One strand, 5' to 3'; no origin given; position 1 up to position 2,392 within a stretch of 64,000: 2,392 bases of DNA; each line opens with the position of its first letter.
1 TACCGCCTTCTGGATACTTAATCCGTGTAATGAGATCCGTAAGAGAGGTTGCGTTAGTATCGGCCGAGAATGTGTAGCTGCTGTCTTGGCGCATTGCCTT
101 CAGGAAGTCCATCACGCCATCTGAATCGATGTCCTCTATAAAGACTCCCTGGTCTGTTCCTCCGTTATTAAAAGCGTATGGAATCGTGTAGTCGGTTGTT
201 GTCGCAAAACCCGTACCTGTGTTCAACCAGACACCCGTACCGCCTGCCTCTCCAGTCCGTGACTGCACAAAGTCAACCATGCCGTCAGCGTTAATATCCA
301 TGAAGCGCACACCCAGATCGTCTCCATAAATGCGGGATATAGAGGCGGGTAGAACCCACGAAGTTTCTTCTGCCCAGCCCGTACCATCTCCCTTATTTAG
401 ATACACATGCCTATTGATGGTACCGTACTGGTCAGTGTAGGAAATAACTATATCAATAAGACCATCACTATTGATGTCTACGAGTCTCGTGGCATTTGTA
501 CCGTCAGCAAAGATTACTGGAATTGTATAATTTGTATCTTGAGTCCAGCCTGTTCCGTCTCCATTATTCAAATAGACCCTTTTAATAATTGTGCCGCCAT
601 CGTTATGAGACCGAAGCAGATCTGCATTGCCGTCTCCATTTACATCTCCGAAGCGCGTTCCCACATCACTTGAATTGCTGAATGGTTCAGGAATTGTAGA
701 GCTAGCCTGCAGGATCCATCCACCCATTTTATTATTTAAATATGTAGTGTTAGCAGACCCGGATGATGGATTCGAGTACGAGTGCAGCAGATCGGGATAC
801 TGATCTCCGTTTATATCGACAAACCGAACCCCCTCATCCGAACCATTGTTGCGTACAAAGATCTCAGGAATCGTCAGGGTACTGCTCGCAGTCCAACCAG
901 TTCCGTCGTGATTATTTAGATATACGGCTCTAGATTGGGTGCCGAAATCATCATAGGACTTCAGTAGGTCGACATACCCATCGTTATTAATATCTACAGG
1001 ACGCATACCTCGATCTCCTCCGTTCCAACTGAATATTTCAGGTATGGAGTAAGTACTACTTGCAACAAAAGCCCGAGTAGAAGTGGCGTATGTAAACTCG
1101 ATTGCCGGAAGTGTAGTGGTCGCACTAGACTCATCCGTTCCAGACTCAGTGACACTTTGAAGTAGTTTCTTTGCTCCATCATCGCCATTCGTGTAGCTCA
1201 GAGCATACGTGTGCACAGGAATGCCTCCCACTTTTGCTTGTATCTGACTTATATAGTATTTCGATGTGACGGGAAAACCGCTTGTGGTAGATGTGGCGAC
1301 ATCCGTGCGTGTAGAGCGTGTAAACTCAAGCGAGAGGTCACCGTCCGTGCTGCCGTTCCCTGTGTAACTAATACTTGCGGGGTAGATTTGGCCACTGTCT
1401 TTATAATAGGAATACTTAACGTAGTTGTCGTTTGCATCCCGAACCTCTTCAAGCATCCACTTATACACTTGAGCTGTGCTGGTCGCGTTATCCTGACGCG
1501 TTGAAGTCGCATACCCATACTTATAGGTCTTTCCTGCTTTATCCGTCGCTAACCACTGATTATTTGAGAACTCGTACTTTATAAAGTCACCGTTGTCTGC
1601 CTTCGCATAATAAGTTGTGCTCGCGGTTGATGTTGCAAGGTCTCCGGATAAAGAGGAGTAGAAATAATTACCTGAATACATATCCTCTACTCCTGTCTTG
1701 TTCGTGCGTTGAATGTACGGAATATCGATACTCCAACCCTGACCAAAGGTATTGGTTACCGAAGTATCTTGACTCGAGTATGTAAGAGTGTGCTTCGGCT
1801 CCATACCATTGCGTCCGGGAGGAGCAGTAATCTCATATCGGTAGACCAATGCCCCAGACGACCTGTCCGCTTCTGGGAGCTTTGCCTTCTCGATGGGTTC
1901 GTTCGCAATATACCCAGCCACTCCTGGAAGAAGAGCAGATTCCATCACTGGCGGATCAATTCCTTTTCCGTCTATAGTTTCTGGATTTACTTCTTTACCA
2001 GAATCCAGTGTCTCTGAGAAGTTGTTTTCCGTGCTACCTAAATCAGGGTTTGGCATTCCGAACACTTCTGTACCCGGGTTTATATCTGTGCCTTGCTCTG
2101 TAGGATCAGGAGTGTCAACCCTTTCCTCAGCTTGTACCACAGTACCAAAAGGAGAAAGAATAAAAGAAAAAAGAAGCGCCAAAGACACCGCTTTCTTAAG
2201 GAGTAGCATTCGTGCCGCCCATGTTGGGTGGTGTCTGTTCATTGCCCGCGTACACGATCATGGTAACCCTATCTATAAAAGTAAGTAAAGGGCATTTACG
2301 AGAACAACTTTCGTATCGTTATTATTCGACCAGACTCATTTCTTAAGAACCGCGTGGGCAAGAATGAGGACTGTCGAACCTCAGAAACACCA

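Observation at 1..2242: N-terminus of an SpvB / FG-GAP (TcC/Rhs-type) polymorphic toxin at the window edge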

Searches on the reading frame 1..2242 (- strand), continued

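Call 50: find_encoding_contigs(protein=P0037, flank=10000, max_places=2)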
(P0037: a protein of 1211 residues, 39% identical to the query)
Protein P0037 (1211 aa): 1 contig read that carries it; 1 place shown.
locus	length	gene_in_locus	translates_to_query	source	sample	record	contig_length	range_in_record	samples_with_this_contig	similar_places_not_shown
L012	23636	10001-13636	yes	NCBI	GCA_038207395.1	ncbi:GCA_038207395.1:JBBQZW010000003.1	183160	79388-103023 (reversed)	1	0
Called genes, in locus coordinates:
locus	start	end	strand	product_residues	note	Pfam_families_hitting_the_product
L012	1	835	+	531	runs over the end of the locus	PF01921:tRNA-synt_1f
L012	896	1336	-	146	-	-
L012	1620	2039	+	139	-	PF02381:MraZ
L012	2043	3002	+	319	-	PF01795:Methyltransf_5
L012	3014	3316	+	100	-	-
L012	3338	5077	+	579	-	PF00905:Transpeptidase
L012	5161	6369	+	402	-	PF08245:Mur_ligase_M (faint), PF02875:Mur_ligase_C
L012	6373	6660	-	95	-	-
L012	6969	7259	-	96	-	-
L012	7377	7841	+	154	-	PF01878:EVE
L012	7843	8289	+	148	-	-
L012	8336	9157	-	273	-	PF01509:TruB_N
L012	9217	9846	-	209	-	-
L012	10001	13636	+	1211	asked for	PF03534:SpvB, PF13517:FG-GAP_3, PF07953:Toxin_R_bind_N, PF13517:FG-GAP_3 (weak), PF13385:Laminin_G_3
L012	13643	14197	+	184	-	-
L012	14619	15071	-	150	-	PF09424:YqeY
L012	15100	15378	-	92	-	-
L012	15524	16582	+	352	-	PF02646:RmuC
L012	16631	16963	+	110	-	PF00829:Ribosomal_L21p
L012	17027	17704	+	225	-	-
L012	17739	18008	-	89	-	PF01258:zf-dskA_traR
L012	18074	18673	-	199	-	PF21176:RecR_HhH, PF01751:Toprim, PF13662:Toprim_4, PF21175:RecR_C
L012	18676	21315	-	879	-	PF00772:DnaB, PF03796:DnaB_C, PF13481:AAA_25, PF14890:Intein_splicing, PF14528:LAGLIDADG_3, PF03796:DnaB_C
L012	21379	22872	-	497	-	PF01406:tRNA-synt_1e, PF09334:tRNA-synt_1g (faint)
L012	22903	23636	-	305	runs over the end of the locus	PF01544:CorA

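Call 52: search_protein_families(library=pfam, proteins=[L010:13157-17311:+, L010:17346-17603:+, L010:17657-18091:+, L012:13643-14197:+, P0037, P0033, P0056], max_evalue=0.01)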
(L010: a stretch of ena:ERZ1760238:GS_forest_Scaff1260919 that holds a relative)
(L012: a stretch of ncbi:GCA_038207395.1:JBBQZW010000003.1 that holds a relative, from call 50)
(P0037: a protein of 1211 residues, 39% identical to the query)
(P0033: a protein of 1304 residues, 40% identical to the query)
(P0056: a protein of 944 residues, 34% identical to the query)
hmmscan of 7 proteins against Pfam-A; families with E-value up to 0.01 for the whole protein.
L010:13157-17311:+ (1384 aa): 4 families
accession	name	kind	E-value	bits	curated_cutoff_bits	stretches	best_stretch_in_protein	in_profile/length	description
PF16403.11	Bact_surface_Ig-like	-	1.3e-29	102.5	27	2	818-890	1-71/71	Bacterial surface protein, Ig-like domain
PF21722.4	Gly_rich_2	-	6e-23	82.5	24.3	1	546-772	16-225/226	Glycine-rich domain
PF05593.20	RHS_repeat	-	5e-22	78.2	22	2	350-387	1-35/38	RHS Repeat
PF20041.5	DUF6443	-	5.1e-07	30.4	27.8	1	93-166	13-89/137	Domain of unknown function (DUF6443)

L010:17346-17603:+ (85 aa): 0 families

L010:17657-18091:+ (144 aa): 1 family
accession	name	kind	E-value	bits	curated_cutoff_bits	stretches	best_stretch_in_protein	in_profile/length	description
PF04103.21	CD20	-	0.0058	17.1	27.9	0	87-133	42-87/156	CD20-like family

L012:13643-14197:+ (184 aa): 0 families

P0037 (1211 aa): 6 families
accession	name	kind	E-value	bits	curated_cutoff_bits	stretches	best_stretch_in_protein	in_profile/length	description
PF13385.13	Laminin_G_3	-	5.9e-21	75.6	27.6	1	584-732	17-151/151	Concanavalin A-like lectin/glucanases superfamily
PF13517.12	FG-GAP_3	-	3.4e-16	60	26.9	3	452-519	1-60/61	FG-GAP-like repeat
PF03534.18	SpvB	-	2.7e-14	53.5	22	1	115-273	2-181/287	Salmonella virulence plasmid 65kDa B protein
PF07953.20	Toxin_R_bind_N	-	9.2e-09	35.7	23.8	1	562-703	32-173/191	Clostridium neurotoxin, N-terminal receptor binding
PF01839.29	FG-GAP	-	0.00013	22.2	22.1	0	451-462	8-19/37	FG-GAP repeat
PF05593.20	RHS_repeat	-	0.00033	21.4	22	0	822-853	2-34/38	RHS Repeat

P0033 (1304 aa): 3 families
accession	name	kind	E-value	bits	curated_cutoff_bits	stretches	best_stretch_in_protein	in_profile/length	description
PF13517.12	FG-GAP_3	-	2.3e-16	60.6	26.9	5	509-575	1-60/61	FG-GAP-like repeat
PF03534.18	SpvB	-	9e-15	55.1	22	1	2-143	23-184/287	Salmonella virulence plasmid 65kDa B protein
PF05593.20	RHS_repeat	-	0.0013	19.5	22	1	1072-1109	1-37/38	RHS Repeat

P0056 (944 aa): 4 families
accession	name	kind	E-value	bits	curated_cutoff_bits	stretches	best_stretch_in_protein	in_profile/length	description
PF03534.18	SpvB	-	1.8e-16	60.7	22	1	58-223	2-185/287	Salmonella virulence plasmid 65kDa B protein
PF13517.12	FG-GAP_3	-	6.2e-10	40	26.9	1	521-590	1-60/61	FG-GAP-like repeat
PF01839.29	FG-GAP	-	0.00039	20.7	22.1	0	458-472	3-17/37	FG-GAP repeat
PF20148.4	DUF6531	-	0.0059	17.4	24.1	0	56-110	4-54/74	Domain of unknown function (DUF6531)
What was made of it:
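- P0037 is a complete 1211-aa member with LamG and very few YD repeats (calls 50, 52).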

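Call 62: search_protein_representatives(protein=window:1-2242:-)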
Query: 747 residues. Proteins with E-value up to 0.001 (for the whole library): 8459; up to 1e-10: 4206; up to 1e-30: 1399. The best 150 are listed.
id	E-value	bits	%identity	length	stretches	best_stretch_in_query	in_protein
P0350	8.4e-205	698.8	52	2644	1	3-747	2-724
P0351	2.2e-181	621.4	47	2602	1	14-747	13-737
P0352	4.9e-165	567.4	38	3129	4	119-662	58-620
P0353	8.4e-145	500.5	45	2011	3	74-430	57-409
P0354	1.0e-144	500.2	42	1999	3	16-388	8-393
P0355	1.1e-143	496.8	47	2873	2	108-599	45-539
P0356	5.4e-143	494.5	44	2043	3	50-579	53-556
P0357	3.2e-140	485.4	48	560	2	113-503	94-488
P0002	1.0e-139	483.7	50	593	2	147-662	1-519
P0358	4.1e-139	481.7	44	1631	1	119-747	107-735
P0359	5.9e-138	477.8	42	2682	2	16-582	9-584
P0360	1.9e-137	476.2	43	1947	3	58-455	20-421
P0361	5.1e-137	474.8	43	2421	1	128-747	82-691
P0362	1.4e-136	473.3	42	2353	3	112-489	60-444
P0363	3.3e-136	472.1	44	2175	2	124-606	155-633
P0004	8.4e-133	460.8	43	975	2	15-747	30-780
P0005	2.9e-132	459.0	42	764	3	128-660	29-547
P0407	2.9e-120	419.4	41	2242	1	124-743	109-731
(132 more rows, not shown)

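Call 65: find_encoding_contigs(protein=P0350, flank=10000, max_places=3)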
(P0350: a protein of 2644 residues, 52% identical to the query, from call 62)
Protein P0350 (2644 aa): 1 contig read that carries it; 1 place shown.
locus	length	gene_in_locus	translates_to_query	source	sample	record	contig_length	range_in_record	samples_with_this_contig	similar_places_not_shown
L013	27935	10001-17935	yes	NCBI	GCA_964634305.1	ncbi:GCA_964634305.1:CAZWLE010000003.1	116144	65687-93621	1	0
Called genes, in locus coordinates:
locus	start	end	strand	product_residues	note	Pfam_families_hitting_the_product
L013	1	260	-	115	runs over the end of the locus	-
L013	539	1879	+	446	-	PF00270:DEAD, PF04851:ResIII (weak), PF00271:Helicase_C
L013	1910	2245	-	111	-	PF03083:MtN3_slv (weak)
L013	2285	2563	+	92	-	-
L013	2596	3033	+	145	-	-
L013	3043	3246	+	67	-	-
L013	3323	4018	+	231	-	PF13462:Thioredoxin_4, PF01323:DSBA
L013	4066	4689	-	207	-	PF09335:VTT_dom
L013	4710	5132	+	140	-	PF06262:Zincin_1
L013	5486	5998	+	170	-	PF01872:RibD_C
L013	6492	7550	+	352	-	PF14350:Beta_protein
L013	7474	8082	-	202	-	PF26915:Phage_P4_cII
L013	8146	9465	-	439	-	PF00239:Resolvase, PF07508:Recombinase, PF13408:Zn_ribbon_recom (weak)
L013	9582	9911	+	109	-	-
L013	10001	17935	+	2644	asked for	PF03534:SpvB, PF13517:FG-GAP_3, PF05593:RHS_repeat (weak), PF25023:TEN_YD-shell, PF05593:RHS_repeat (weak), PF25788:Ig_Rha78A_N, PF25023:TEN_YD-shell (weak)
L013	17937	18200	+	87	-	-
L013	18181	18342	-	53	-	-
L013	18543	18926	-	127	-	-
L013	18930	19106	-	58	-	-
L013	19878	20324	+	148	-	PF00293:NUDIX, PF14815:NUDIX_4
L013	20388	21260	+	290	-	PF17773:UPF0176_N, PF00581:Rhodanese, PF12368:Rhodanese_C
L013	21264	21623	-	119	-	PF09966:DUF2200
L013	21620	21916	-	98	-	PF13376:OmdA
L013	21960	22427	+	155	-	-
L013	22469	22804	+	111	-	-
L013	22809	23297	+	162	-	PF06983:3-dmu-9_3-mt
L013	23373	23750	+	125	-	PF14325:DUF4383 (weak)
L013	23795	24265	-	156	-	PF01569:PAP2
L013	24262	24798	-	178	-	PF01625:PMSR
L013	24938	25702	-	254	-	PF03473:MOSC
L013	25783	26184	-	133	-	PF01641:SelR, PF24046:At4g08330 (faint)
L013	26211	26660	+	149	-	PF07884:VKOR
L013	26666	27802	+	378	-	-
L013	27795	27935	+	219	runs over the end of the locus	PF00730:HhH-GPD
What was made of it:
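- The best relative is only 52% identical and its locus is not syntenic (call 65).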

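Call 66: search_protein_families(library=pfam, proteins=[P0350, P0351, P0352], max_evalue=0.001)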
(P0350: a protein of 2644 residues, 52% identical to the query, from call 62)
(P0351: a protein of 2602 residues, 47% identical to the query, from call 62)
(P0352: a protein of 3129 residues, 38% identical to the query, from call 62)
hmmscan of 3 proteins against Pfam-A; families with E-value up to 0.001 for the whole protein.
P0350 (2644 aa): 6 families
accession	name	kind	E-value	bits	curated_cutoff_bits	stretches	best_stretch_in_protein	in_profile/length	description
PF25788.1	Ig_Rha78A_N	-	1.5e-30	106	27.4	2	2052-2157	1-97/105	Rha78A-like, N-terminal immunoglobulin domain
PF05593.20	RHS_repeat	-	5.2e-20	71.8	22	2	1233-1263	1-31/38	RHS Repeat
PF03534.18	SpvB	-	7.3e-14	52.1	22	2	107-158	4-53/287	Salmonella virulence plasmid 65kDa B protein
PF13517.12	FG-GAP_3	-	8.6e-14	52.3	26.9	2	396-464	1-60/61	FG-GAP-like repeat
PF01839.29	FG-GAP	-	0.00012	22.3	22.1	0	509-521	7-19/37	FG-GAP repeat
PF20041.5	DUF6443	-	0.00094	19.9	27.8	1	1094-1172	13-90/137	Domain of unknown function (DUF6443)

P0351 (2602 aa): 6 families
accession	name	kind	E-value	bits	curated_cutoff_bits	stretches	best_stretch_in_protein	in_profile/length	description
PF13517.12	FG-GAP_3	-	1.8e-20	73.7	26.9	4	586-653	1-60/61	FG-GAP-like repeat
PF05593.20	RHS_repeat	-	1.2e-16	61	22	1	1004-1038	1-34/38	RHS Repeat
PF03534.18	SpvB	-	5.4e-16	59.1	22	1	123-287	3-186/287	Salmonella virulence plasmid 65kDa B protein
PF01839.29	FG-GAP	-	1.1e-13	51.2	22.1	0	526-540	5-19/37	FG-GAP repeat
PF25788.1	Ig_Rha78A_N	-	1.3e-13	51.5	27.4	1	1977-2085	1-97/105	Rha78A-like, N-terminal immunoglobulin domain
PF20041.5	DUF6443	-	2.6e-05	24.9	27.8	1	1107-1190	13-90/137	Domain of unknown function (DUF6443)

P0352 (3129 aa): 8 families
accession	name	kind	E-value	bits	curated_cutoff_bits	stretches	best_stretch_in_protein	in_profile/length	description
PF03534.18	SpvB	-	1.3e-37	130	22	3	68-228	4-184/287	Salmonella virulence plasmid 65kDa B protein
PF05593.20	RHS_repeat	-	2.6e-34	117.4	22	5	1999-2029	1-31/38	RHS Repeat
PF13517.12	FG-GAP_3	-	2.8e-29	101.9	26.9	5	1355-1416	1-60/61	FG-GAP-like repeat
PF12256.14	TcdB_toxin_midN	-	3.7e-25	88.7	24.8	2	656-786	30-176/181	Insecticide toxin TcdB middle/N-terminal region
PF13385.13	Laminin_G_3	-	1.9e-22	80.5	27.6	1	2526-2691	2-151/151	Concanavalin A-like lectin/glucanases superfamily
PF20041.5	DUF6443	-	1.5e-08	35.4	27.8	1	1858-1932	12-89/137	Domain of unknown function (DUF6443)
PF00545.25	Ribonuclease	-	8.3e-07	29.9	24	1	3037-3116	12-90/98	ribonuclease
PF01839.29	FG-GAP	-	1.8e-06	28.1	22.1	0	1245-1258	6-19/37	FG-GAP repeat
